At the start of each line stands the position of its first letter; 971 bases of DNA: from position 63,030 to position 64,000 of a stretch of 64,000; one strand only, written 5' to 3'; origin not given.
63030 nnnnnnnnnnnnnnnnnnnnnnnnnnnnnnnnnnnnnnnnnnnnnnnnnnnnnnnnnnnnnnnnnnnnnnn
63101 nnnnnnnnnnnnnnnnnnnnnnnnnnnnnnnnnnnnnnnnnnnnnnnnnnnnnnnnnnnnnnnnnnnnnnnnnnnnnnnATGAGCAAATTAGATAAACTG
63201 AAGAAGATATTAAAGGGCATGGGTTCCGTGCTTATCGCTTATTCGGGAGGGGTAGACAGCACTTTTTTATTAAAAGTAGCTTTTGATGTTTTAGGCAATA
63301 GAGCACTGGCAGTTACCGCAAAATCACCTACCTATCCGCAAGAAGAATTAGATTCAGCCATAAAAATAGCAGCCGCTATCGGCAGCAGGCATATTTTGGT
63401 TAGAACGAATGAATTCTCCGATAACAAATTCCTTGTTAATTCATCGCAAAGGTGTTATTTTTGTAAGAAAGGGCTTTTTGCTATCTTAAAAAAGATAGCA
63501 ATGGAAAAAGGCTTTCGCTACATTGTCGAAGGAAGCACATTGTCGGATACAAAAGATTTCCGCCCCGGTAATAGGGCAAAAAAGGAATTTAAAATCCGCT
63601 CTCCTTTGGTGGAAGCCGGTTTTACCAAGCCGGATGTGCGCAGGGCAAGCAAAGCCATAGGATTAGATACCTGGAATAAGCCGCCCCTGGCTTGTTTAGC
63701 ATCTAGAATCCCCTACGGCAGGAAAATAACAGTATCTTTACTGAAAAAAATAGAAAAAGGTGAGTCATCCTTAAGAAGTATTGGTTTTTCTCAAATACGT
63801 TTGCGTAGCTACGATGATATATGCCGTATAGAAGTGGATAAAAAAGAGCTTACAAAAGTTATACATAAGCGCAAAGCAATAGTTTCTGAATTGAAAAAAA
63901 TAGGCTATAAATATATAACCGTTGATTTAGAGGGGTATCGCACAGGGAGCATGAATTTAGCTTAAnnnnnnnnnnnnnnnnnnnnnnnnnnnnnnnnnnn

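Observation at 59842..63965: Archaeal-style sulfide-dependent Cys/homocysteine cluster under an Rrf2 regulator, ending in an Fe-S-type LarE homologue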

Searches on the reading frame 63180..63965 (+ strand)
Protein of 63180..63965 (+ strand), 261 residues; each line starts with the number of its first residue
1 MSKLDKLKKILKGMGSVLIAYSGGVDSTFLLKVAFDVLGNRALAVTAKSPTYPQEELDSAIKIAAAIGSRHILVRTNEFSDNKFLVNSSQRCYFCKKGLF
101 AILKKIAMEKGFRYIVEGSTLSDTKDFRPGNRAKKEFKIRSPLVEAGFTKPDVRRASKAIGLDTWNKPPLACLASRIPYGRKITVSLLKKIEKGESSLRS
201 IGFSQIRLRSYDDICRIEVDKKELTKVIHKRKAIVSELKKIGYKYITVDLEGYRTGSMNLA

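Call 3: search_protein_families(library=pfam, proteins=[window:63180-63965:+])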
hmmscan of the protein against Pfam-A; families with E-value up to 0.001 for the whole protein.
window:63180-63965:+ (261 aa): 0 families

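Call 4: search_protein_families(library=ncbifam, proteins=[window:63180-63965:+])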
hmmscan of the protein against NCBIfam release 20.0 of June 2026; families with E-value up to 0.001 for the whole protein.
window:63180-63965:+ (261 aa): 4 families
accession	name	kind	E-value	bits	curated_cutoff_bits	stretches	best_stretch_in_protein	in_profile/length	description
TIGR00268.2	TIGR00268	equivalog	8.3e-98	326.8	150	1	3-259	2-259/259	ATP-dependent sacrificial sulfur transferase LarE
TIGR03573.1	WbuX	subfamily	2.8e-07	30.3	203.2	1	14-135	56-186/344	N-acetyl sugar amidotransferase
NF010587.0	PRK13980.1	equivalog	0.00015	21.1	255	1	13-81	30-99/267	NAD+ synthase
TIGR00364.1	TIGR00364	equivalog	0.0006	19.4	150.3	0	19-77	3-60/201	7-cyano-7-deazaguanine synthase QueC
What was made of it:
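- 63180..63965 (+): LarE, an ATP-dependent PP-loop sulfur insertase of the [4Fe-4S] type. Features: SGGVDS at 22-27; C92, C95 and C172; S175, R207 and R209; and a clade-specific C215. TIGR00268, 327 bits against a cutoff of 150 (call 4).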

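Call 6: find_encoding_contigs(protein=window:63180-63965:+, flank=10000, max_places=6)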
Protein window:63180-63965:+ (261 aa): 1 contig read that carries it; 1 place shown.
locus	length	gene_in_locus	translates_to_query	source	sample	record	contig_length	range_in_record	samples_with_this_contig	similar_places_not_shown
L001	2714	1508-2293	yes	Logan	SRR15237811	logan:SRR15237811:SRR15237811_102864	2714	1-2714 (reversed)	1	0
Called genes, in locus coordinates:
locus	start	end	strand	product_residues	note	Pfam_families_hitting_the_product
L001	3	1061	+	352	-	?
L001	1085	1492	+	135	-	PF09383:NIL, PF00037:Fer4 (weak), PF12837:Fer4_6 (weak), PF13237:Fer4_10, PF14697:Fer4_21, PF12838:Fer4_7, PF13187:Fer4_9, PF00037:Fer4 (weak), +4 more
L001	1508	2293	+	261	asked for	-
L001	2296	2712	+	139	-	?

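Call 10: search_protein_families(library=ncbifam, proteins=[L001:2296-2712:+], max_evalue=0.00001)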
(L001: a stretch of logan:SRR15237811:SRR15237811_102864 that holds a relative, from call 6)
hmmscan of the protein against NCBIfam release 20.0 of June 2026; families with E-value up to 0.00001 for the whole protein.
L001:2296-2712:+ (139 aa): 8 families
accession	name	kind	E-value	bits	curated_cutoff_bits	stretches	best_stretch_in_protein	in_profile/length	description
NF008846.0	PRK11886.1-1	equivalog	3.2e-25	89.1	353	1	3-139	5-135/312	bifunctional biotin--[acetyl-CoA-carboxylase] ligase/biotin operon repressor BirA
NF008850.0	PRK11886.1-5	equivalog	1.9e-24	86.5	489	1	4-137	10-136/320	bifunctional biotin--[acetyl-CoA-carboxylase] ligase/biotin operon repressor BirA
NF008848.0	PRK11886.1-3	equivalog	2.5e-24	85.9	362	1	13-139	12-138/319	bifunctional biotin--[acetyl-CoA-carboxylase] ligase/biotin operon repressor BirA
NF008847.0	PRK11886.1-2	equivalog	7.9e-21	74.7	293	1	3-136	8-135/320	bifunctional biotin--[acetyl-CoA-carboxylase] ligase/biotin operon repressor BirA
NF008849.0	PRK11886.1-4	equivalog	5.7e-19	68.3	474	1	5-138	10-137/320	bifunctional biotin--[acetyl-CoA-carboxylase] ligase/biotin operon repressor BirA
NF006206.0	PRK08330.1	equivalog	8.5e-16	58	311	1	70-139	2-69/243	biotin--protein ligase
TIGR00121.1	birA_ligase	equivalog_domain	9e-15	54.9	83.1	1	81-139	2-59/235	biotin--[acetyl-CoA-carboxylase] ligase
TIGR00122.1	birA_repr_reg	equivalog_domain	3e-13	49.4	70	1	8-70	8-67/69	biotin operon repressor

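Call 11: find_homologous_proteins(query=window:63180-63965:+, max_evalue=1e-10)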
Query window:63180-63965:+ (261 aa): 8000 proteins with E <= 1e-10 among 8000 candidates; the best 120 are listed.
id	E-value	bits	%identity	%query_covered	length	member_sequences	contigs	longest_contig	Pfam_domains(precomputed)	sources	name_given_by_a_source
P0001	7.3e-165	564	100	100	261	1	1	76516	-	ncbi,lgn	-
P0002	6.5e-134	463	82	95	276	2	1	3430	-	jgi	-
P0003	2.2e-132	458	81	95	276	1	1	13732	-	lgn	-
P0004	1.1e-122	426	73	94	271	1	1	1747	PF00764.26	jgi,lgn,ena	-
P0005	7.0e-107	374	65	95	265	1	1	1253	PF06508.20,PF00764.26,PF02540.24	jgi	-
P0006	2.3e-100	353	61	94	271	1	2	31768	PF00733.28,PF06508.20,PF01171.27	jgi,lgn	jgi:uncharacterized protein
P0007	6.0e-99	348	59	100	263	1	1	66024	PF06508.20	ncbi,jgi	ncbi:MAG: ATP-dependent sacrificial sulfur transferase LarE [Candidatus Omnitrophota bacterium]|jgi:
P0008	1.7e-98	347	60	95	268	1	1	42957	PF06508.20,PF01171.27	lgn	-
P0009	2.9e-98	346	59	100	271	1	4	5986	-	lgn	-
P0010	5.0e-98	345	61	99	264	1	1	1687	-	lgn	-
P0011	9.6e-98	344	62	97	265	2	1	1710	-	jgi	jgi:uncharacterized protein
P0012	3.2e-97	343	61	99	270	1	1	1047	PF01171.27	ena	-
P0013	4.4e-97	342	63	95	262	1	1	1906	-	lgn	-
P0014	4.4e-97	342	60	100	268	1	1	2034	PF00733.28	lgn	-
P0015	7.8e-97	342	59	99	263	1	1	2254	-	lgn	-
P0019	3.2e-96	339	61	95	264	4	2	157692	PF00733.28,PF06508.20,PF01171.27,PF00764.26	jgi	jgi:uncharacterized protein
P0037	6.0e-95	335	60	99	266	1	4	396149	PF06508.20,PF01171.27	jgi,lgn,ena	-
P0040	8.4e-95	335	60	99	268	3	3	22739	PF06508.20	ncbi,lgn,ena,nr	ncbi:MAG: ATP-dependent sacrificial sulfur transferase LarE [Candidatus Omnitrophica bacterium]|nr:A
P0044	1.6e-94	334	62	97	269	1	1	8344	PF06508.20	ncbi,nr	ncbi:MAG: ATP-dependent sacrificial sulfur transferase LarE [Candidatus Omnitrophica bacterium]|nr:A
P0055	1.1e-93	331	58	99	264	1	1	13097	PF01171.27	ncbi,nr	ncbi:MAG: ATP-dependent sacrificial sulfur transferase LarE [Candidatus Omnitrophica bacterium]|nr:A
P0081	3.0e-93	330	58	95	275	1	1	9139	PF00764.26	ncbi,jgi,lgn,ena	ncbi:MAG: ATP-dependent sacrificial sulfur transferase LarE [Candidatus Omnitrophota bacterium]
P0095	9.3e-93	328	56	95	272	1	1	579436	PF00764.26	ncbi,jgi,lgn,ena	ncbi:MAG: ATP-dependent sacrificial sulfur transferase LarE [Candidatus Omnitrophota bacterium]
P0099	1.2e-92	328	56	99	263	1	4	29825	PF00733.28,PF06508.20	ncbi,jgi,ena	-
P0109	3.4e-92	326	59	99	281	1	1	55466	PF00764.26,PF02540.24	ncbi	ncbi:MAG: ATP-dependent sacrificial sulfur transferase LarE [Candidatus Omnitrophota bacterium]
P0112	5.5e-92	326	58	100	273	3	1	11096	-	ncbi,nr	ncbi:MAG: ATP-dependent sacrificial sulfur transferase LarE [Candidatus Omnitrophica bacterium]|nr:A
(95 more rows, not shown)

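Call 12: find_encoding_contigs(protein=P0003, flank=8000, max_places=2)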
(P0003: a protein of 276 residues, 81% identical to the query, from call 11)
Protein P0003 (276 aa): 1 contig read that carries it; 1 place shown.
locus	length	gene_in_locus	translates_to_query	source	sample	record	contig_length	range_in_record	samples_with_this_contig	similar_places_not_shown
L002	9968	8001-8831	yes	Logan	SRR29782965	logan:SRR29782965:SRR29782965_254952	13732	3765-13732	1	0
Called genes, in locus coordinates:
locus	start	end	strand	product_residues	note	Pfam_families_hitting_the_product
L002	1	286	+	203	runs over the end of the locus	PF01592:NifU_N, PF04324:Fer2_BFD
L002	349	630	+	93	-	PF02583:Trns_repr_metal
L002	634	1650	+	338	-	-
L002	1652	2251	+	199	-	-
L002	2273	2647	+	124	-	-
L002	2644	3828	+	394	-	PF12704:MacB_PCD, PF02687:FtsX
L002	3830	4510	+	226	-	PF02463:SMC_N (faint), PF00005:ABC_tran, PF13304:AAA_21 (faint)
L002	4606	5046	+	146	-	PF02082:Rrf2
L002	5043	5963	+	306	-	PF00291:PALP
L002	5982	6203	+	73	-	PF01106:NifU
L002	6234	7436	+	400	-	PF01837:HcyBio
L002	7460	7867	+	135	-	PF09383:NIL, PF00037:Fer4 (weak), PF12837:Fer4_6 (weak), PF13237:Fer4_10, PF14697:Fer4_21, PF12838:Fer4_7, PF13187:Fer4_9, PF00037:Fer4 (weak), +4 more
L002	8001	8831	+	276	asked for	-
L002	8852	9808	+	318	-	PF08279:HTH_11, PF03099:BPL_LplA_LipB, PF16917:BPL_LplA_LipB_2 (weak), PF02237:BPL_C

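Call 13: find_encoding_contigs(protein=P0006, flank=8000, max_places=2)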
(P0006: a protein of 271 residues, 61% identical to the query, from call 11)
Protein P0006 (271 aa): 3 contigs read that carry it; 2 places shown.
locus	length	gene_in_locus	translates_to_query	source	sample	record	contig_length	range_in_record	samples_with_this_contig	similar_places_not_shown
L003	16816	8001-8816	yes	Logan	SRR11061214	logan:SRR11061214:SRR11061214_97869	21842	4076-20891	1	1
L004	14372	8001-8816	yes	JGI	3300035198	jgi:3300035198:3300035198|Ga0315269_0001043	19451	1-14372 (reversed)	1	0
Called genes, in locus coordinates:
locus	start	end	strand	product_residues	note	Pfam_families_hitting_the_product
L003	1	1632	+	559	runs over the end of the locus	PF00795:CN_hydrolase, PF02540:NAD_synthase, PF03054:tRNA_Me_trans (faint)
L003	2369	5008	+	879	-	PF00501:AMP-binding, PF01553:Acyltransferase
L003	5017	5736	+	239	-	PF01135:PCMT, PF00398:RrnaAD (weak), PF13649:Methyltransf_25 (weak), PF13847:Methyltransf_31, PF08241:Methyltransf_11 (weak)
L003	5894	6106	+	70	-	-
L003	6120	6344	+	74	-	PF01106:NifU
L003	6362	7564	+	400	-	PF01837:HcyBio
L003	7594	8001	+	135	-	PF09383:NIL, PF14697:Fer4_21, PF00037:Fer4, PF12837:Fer4_6 (weak), PF13237:Fer4_10, PF12838:Fer4_7, PF13187:Fer4_9, PF00037:Fer4 (weak), +4 more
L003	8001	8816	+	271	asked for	PF00733:Asn_synthase (weak), PF01171:ATP_bind_3 (faint), PF06508:QueC (faint)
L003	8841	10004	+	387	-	PF00266:Aminotran_5, PF01041:DegT_DnrJ_EryC1, PF01212:Beta_elim_lyase (weak)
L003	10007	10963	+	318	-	PF08279:HTH_11, PF13412:HTH_24 (weak), PF03099:BPL_LplA_LipB, PF16917:BPL_LplA_LipB_2, PF02237:BPL_C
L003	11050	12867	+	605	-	PF07715:Plug, PF00593:TonB_dep_Rec_b-barrel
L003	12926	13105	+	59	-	-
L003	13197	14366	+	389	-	PF02540:NAD_synthase (faint), PF03054:tRNA_Me_trans, PF20259:tRNA_Me_trans_M, PF20258:tRNA_Me_trans_C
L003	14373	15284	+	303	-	PF02445:NadA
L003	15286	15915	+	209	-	PF00849:PseudoU_synth_2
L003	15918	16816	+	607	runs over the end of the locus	PF02517:Rce1-like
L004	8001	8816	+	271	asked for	PF00733:Asn_synthase (weak), PF01171:ATP_bind_3 (faint), PF06508:QueC (faint)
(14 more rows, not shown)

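Call 14: find_encoding_contigs(protein=P0007, flank=8000, max_places=2)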
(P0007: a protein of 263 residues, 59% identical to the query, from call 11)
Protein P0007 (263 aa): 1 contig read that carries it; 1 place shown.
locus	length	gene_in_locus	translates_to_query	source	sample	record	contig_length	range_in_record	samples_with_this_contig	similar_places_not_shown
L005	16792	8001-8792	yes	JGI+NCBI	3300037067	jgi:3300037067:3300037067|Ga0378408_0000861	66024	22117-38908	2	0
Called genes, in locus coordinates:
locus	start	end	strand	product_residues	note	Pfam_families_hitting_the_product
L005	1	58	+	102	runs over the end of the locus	-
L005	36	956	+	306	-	PF01988:VIT1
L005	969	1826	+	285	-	PF00578:AhpC-TSA, PF08534:Redoxin, PF01329:Pterin_4a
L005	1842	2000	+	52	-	-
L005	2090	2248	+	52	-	PF00301:Rubredoxin, PF21349:RUBY_RBDX (faint)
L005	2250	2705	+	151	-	PF01243:PNPOx_N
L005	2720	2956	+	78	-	PF00462:Glutaredoxin, PF05768:Glrx-like (weak), PF13417:GST_N_3, PF13409:GST_N_2 (faint)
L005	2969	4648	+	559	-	PF00795:CN_hydrolase, PF02540:NAD_synthase, PF03054:tRNA_Me_trans (weak)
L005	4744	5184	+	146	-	PF02082:Rrf2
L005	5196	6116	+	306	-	PF00291:PALP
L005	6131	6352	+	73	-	PF01106:NifU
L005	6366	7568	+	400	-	PF01837:HcyBio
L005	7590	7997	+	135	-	PF09383:NIL, PF00037:Fer4 (weak), PF12837:Fer4_6 (weak), PF13237:Fer4_10, PF14697:Fer4_21, PF12838:Fer4_7, PF13187:Fer4_9, PF00037:Fer4 (weak), +4 more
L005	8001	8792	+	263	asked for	PF06508:QueC (faint)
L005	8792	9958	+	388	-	PF00266:Aminotran_5, PF01041:DegT_DnrJ_EryC1 (weak), PF01212:Beta_elim_lyase (weak)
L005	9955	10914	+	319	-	PF08279:HTH_11, PF13412:HTH_24 (weak), PF03099:BPL_LplA_LipB, PF02237:BPL_C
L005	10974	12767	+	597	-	PF07715:Plug, PF00593:TonB_dep_Rec_b-barrel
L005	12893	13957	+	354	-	PF01171:ATP_bind_3 (weak), PF03054:tRNA_Me_trans, PF06508:QueC (weak), PF24167:DUF7411 (faint), PF20259:tRNA_Me_trans_M, PF20258:tRNA_Me_trans_C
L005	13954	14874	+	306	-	PF02445:NadA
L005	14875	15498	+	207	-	PF00849:PseudoU_synth_2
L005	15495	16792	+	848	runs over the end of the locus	PF00501:AMP-binding, PF00550:PP-binding (weak), PF01553:Acyltransferase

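Call 17: search_solved_structures(query=window:63180-63965:+, show_alignments=3)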
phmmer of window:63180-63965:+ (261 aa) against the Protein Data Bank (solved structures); distinct sequences matched with E-value up to 0.001: 3.
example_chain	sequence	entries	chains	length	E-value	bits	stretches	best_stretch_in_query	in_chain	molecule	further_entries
6b2o_A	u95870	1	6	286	1.2e-48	169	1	7-259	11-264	ATP-utilizing enzyme of the PP-loopsuperfamily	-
5udq_A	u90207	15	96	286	3.9e-48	167.2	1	7-259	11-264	Lactate racemization operon protein LarE | ATP-utilizing enzyme of the PP-loopsuperfamily | Pyridinium-3,5-biscarboxylic acid mononucleotide sulfurtransferase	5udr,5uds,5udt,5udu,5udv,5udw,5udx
8cnz_A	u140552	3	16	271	7.2e-22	81.3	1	7-251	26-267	NAD_synthase domain-containing protein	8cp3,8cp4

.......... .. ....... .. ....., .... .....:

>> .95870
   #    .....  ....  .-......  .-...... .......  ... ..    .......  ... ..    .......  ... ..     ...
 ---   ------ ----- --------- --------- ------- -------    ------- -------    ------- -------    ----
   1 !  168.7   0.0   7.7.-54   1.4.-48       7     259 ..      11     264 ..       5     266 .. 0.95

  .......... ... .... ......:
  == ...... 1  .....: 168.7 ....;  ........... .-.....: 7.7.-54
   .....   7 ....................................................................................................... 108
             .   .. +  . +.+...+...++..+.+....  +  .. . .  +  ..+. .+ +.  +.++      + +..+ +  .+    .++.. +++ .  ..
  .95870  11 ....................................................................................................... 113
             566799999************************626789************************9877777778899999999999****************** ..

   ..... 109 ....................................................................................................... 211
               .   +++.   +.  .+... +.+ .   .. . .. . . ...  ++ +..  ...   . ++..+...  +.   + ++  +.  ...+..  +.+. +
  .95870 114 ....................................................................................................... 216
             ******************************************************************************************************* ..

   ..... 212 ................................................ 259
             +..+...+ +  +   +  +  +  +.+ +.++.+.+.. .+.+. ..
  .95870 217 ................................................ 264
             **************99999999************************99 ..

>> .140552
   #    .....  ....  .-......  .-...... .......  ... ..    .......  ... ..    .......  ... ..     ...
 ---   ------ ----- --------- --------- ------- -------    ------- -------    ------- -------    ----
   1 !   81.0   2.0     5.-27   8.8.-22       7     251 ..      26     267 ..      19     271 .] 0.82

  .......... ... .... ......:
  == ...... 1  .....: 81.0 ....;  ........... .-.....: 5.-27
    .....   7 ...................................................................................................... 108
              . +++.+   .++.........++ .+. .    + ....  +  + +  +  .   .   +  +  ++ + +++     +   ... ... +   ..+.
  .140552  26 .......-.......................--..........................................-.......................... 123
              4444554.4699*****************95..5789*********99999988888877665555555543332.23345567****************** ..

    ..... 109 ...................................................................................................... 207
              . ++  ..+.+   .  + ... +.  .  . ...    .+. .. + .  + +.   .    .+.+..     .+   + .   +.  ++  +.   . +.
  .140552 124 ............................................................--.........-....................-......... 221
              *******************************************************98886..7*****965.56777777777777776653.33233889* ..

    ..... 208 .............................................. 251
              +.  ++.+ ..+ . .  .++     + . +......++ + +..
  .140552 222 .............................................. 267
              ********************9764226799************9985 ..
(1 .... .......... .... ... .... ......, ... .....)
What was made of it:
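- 63180..63965 (+): Alignments to 5UDQ and 8CNZ (call 17).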

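Call 27: find_encoding_contigs(protein=P0095, flank=10000, max_places=1)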
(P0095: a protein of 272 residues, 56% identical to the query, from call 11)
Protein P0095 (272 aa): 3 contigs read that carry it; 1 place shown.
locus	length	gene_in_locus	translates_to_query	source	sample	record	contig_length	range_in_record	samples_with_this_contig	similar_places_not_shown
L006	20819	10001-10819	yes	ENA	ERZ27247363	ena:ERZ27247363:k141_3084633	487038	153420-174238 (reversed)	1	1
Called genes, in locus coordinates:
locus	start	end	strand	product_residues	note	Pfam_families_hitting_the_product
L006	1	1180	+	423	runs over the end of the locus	PF02321:OEP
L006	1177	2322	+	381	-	PF25954:Beta-barrel_RND_2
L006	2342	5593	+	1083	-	PF00873:ACR_tran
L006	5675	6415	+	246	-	PF02110:HK, PF08543:Phos_pyr_kin, PF01256:Carb_kinase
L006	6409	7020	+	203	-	PF02581:TMP-TENI, PF00977:His_biosynth (weak)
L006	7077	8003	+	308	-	PF00291:PALP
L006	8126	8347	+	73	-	PF01106:NifU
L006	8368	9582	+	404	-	PF01837:HcyBio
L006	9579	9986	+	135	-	PF09383:NIL, PF12797:Fer4_2 (faint), PF00037:Fer4 (weak), PF13237:Fer4_10, PF14697:Fer4_21, PF12838:Fer4_7, PF13187:Fer4_9, PF00037:Fer4 (weak), +3 more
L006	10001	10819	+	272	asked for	PF00764:Arginosuc_synth (faint)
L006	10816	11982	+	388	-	PF00266:Aminotran_5, PF01212:Beta_elim_lyase, PF01041:DegT_DnrJ_EryC1 (weak)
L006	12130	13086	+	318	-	PF08279:HTH_11, PF03099:BPL_LplA_LipB, PF16917:BPL_LplA_LipB_2 (weak), PF02237:BPL_C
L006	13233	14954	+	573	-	PF07715:Plug, PF00593:TonB_dep_Rec_b-barrel, PF14905:OMP_b-brl_3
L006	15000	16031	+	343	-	PF05343:Peptidase_M42, PF01546:Peptidase_M20 (faint)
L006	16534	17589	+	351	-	PF03054:tRNA_Me_trans, PF20259:tRNA_Me_trans_M, PF20258:tRNA_Me_trans_C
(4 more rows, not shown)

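Call 28: find_encoding_contigs(protein=P0037, flank=10000, max_places=1)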
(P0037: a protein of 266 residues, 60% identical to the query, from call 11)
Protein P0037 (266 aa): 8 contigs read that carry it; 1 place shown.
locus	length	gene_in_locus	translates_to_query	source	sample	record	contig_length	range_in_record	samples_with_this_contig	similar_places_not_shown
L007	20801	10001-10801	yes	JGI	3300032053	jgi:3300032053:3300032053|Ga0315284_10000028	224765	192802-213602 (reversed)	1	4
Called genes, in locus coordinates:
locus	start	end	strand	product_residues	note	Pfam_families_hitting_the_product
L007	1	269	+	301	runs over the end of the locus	PF00890:FAD_binding_2 (weak), PF01266:DAO (faint), PF01946:Thi4 (faint), PF03486:HI0933_like (faint), PF07992:Pyr_redox_2, PF12831:FAD_oxidored (faint), PF13738:Pyr_redox_3, PF00070:Pyr_redox (weak), +1 more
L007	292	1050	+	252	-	PF02596:DUF169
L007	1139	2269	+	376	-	PF04055:Radical_SAM, PF13353:Fer4_12 (weak)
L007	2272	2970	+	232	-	PF13386:DsbD_2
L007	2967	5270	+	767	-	PF01564:Spermine_synth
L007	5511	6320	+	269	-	PF01946:Thi4, PF00890:FAD_binding_2 (weak), PF01266:DAO (faint), PF01494:FAD_binding_3 (weak), PF03486:HI0933_like, PF12831:FAD_oxidored, PF13450:NAD_binding_8 (weak)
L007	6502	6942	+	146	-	PF02082:Rrf2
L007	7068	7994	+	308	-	PF00291:PALP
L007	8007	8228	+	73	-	PF01106:NifU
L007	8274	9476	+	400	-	PF01837:HcyBio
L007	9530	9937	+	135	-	PF09383:NIL, PF00037:Fer4 (weak), PF12797:Fer4_2 (faint), PF13237:Fer4_10, PF14697:Fer4_21 (weak), PF12838:Fer4_7, PF13187:Fer4_9, PF00037:Fer4 (weak), +3 more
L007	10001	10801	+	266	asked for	PF01171:ATP_bind_3 (faint), PF06508:QueC (faint)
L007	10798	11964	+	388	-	PF00266:Aminotran_5, PF01053:Cys_Met_Meta_PP (weak), PF01041:DegT_DnrJ_EryC1, PF01212:Beta_elim_lyase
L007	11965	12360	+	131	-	PF01592:NifU_N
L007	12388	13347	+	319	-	PF08279:HTH_11, PF13412:HTH_24 (weak), PF03099:BPL_LplA_LipB, PF16917:BPL_LplA_LipB_2 (weak)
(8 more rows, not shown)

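Call 29: find_encoding_contigs(protein=P0019, flank=10000, max_places=1)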
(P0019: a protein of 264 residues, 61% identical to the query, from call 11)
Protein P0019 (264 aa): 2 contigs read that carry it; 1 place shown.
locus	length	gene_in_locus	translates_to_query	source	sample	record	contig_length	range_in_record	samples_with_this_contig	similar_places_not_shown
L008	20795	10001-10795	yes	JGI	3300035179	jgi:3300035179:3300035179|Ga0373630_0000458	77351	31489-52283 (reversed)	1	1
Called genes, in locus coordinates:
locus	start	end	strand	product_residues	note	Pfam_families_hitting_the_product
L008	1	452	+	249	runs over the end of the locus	PF02463:SMC_N, PF00005:ABC_tran, PF13304:AAA_21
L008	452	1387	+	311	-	PF01458:SUFBD_core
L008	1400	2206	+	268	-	PF04060:FeS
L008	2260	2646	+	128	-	PF12840:HTH_20, PF01022:HTH_5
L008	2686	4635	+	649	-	PF01758:SBF, PF00582:Usp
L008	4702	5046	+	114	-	PF01451:LMWPc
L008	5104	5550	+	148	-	PF01980:TrmO_N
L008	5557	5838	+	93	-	PF02001:DUF134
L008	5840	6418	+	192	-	PF00210:Ferritin, PF02915:Rubrerythrin, PF21349:RUBY_RBDX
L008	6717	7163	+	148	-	PF02082:Rrf2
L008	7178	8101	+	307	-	PF00291:PALP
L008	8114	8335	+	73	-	PF01106:NifU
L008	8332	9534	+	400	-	PF01837:HcyBio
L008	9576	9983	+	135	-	PF09383:NIL, PF00037:Fer4 (weak), PF12837:Fer4_6 (weak), PF13237:Fer4_10, PF14697:Fer4_21, PF12838:Fer4_7, PF13187:Fer4_9, PF00037:Fer4 (weak), +4 more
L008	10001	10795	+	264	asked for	PF00733:Asn_synthase (faint), PF00764:Arginosuc_synth (faint), PF01171:ATP_bind_3 (faint), PF06508:QueC (faint)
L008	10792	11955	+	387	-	PF00266:Aminotran_5, PF01041:DegT_DnrJ_EryC1, PF01212:Beta_elim_lyase (weak)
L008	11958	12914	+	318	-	PF08279:HTH_11, PF13412:HTH_24 (weak), PF03099:BPL_LplA_LipB, PF16917:BPL_LplA_LipB_2 (weak), PF02237:BPL_C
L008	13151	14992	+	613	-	PF07715:Plug, PF00593:TonB_dep_Rec_b-barrel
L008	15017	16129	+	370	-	PF02540:NAD_synthase (faint), PF03054:tRNA_Me_trans, PF20259:tRNA_Me_trans_M, PF20258:tRNA_Me_trans_C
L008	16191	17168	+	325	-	PF02445:NadA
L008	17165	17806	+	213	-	PF12705:PDDEXK_1 (weak)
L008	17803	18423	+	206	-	PF00849:PseudoU_synth_2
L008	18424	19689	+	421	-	PF07690:MFS_1, PF12832:MFS_1_like (weak), PF11700:ATG22, PF07690:MFS_1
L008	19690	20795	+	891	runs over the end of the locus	PF00501:AMP-binding, PF23562:AMP-binding_C_3 (weak), PF00550:PP-binding (weak), PF01553:Acyltransferase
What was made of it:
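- Synteny extends far beyond any plausible pathway: BirA, a TonB-dependent receptor, MnmA, NadA and a pseudouridine synthase follow in the same order in L003-L008 (calls 13, 14, 27-29). The outer flanks of the block differ between relatives (calls 12-14, 27-29).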
